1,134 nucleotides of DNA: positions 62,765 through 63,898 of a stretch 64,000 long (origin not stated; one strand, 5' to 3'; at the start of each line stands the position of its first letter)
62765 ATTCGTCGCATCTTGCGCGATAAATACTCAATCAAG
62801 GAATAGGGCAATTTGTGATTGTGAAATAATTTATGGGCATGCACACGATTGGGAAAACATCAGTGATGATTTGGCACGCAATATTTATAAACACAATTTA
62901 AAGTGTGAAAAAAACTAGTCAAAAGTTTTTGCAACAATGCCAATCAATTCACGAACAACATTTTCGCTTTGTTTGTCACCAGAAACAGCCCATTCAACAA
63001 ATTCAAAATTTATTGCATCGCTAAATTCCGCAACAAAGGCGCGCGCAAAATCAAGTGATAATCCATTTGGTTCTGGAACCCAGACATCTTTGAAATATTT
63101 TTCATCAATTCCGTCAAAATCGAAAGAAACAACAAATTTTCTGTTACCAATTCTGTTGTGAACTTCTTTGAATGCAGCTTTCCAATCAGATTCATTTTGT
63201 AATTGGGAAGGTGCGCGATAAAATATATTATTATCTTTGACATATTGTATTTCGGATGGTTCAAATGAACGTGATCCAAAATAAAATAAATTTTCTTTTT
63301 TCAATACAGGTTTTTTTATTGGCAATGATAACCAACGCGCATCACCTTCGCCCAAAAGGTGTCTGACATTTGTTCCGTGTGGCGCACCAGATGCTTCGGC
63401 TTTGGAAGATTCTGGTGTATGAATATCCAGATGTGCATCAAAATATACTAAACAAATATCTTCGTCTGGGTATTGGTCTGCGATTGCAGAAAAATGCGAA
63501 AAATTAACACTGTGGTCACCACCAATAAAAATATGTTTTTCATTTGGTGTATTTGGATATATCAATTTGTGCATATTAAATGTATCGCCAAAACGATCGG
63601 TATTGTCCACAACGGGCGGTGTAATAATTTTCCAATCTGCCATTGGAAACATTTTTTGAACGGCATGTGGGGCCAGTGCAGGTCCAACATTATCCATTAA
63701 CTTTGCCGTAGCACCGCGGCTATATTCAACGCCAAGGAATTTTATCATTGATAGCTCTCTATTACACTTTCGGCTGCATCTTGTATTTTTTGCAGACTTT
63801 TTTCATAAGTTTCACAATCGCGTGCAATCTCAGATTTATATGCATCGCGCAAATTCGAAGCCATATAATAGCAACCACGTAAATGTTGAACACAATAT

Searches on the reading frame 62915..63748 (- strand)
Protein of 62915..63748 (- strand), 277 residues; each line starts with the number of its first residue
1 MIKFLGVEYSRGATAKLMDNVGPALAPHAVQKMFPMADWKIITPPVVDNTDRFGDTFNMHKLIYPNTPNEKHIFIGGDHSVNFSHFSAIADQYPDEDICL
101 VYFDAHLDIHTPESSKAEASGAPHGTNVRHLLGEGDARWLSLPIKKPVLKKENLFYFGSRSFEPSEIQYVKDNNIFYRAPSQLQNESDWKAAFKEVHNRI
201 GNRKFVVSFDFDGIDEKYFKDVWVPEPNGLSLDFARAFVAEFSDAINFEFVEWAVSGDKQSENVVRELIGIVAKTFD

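Call 64: search_protein_families(library=pfam, proteins=[window:62915-63748:-], max_evalue=0.01)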
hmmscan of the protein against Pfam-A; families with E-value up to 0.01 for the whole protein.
window:62915-63748:- (277 aa): 1 family
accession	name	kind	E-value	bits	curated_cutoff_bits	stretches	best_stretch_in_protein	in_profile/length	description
PF00491.26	Arginase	-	3.4e-30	105.9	22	1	69-262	84-264/280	Arginase family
